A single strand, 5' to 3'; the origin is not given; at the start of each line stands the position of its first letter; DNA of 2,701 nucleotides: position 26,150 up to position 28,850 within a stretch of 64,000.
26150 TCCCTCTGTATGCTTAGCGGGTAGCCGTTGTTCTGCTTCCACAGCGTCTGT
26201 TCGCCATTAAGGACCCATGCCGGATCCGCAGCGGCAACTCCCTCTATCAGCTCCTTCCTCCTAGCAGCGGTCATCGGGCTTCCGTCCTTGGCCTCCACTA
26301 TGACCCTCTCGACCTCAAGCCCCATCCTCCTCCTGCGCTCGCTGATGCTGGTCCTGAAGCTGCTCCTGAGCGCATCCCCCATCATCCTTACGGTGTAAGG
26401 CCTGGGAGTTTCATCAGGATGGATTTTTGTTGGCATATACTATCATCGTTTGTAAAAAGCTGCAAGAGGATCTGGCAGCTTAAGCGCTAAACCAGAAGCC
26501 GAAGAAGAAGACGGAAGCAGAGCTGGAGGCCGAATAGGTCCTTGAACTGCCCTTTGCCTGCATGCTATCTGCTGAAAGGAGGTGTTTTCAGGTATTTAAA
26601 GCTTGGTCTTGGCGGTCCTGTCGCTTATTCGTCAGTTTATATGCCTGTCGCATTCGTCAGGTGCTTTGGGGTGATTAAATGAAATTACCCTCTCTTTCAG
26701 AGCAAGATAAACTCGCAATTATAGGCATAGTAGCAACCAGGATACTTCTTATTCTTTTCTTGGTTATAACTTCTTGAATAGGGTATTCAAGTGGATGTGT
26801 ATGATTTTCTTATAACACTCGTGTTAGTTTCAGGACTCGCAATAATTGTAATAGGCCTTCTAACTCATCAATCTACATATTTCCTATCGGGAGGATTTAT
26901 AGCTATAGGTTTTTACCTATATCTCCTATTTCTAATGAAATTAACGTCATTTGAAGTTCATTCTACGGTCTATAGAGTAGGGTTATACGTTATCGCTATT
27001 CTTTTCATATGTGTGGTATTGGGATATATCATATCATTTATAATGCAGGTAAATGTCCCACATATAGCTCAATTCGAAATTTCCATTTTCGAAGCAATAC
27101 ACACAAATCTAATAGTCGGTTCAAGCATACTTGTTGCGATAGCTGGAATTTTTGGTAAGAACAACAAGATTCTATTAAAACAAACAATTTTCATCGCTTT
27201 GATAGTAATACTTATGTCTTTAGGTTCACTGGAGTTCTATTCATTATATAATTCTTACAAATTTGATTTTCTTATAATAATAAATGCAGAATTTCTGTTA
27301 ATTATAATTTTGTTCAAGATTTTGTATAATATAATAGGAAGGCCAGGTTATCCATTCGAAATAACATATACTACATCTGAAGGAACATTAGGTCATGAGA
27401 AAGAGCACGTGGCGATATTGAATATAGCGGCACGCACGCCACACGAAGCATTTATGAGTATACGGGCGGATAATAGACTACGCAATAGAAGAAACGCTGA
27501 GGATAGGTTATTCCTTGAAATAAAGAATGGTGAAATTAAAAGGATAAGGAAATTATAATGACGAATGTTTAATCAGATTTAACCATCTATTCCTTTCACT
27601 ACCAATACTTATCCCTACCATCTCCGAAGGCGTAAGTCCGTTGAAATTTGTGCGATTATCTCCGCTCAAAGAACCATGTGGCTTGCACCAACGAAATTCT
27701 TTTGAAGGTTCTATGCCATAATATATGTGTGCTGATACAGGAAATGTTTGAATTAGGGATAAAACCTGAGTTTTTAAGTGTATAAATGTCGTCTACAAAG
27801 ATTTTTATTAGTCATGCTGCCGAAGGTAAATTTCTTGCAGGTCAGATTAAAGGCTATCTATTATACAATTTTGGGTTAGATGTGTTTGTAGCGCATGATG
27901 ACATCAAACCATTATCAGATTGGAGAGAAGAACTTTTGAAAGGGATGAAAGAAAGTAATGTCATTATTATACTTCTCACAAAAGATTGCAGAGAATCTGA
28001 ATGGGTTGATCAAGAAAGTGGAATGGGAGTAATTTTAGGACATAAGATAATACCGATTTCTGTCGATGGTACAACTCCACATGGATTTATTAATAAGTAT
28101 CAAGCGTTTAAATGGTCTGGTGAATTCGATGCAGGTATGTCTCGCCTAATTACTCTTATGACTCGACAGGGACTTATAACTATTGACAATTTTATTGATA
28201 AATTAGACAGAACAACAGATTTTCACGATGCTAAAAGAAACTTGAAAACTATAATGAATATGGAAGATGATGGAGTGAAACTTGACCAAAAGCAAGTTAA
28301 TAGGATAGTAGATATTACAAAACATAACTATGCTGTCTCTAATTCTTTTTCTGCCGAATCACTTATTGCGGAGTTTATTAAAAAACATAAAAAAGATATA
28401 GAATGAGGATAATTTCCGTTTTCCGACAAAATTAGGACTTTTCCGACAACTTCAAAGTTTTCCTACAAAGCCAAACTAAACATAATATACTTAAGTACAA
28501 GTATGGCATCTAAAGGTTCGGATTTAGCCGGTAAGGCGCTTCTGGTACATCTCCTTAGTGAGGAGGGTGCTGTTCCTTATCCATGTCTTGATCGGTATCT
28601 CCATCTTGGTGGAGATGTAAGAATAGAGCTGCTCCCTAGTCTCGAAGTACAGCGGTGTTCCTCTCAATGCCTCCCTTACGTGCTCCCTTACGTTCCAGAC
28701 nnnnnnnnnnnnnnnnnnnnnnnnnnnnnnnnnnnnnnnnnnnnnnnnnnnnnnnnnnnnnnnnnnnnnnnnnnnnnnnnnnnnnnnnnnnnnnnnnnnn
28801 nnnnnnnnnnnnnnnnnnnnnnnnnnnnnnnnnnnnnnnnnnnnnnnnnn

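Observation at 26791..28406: AT-rich islet with a stand-alone TIR-like protein next to a ~6-TM protein: candidate uncharacterised archaeal TIR defence/signalling pair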

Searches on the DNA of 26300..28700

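Call 79: search_rna_families(source=window, start=26300, end=28700, threshold=evalue, max_evalue=1)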
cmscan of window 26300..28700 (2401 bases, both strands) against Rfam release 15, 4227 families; matches with E-value up to 1: 0.
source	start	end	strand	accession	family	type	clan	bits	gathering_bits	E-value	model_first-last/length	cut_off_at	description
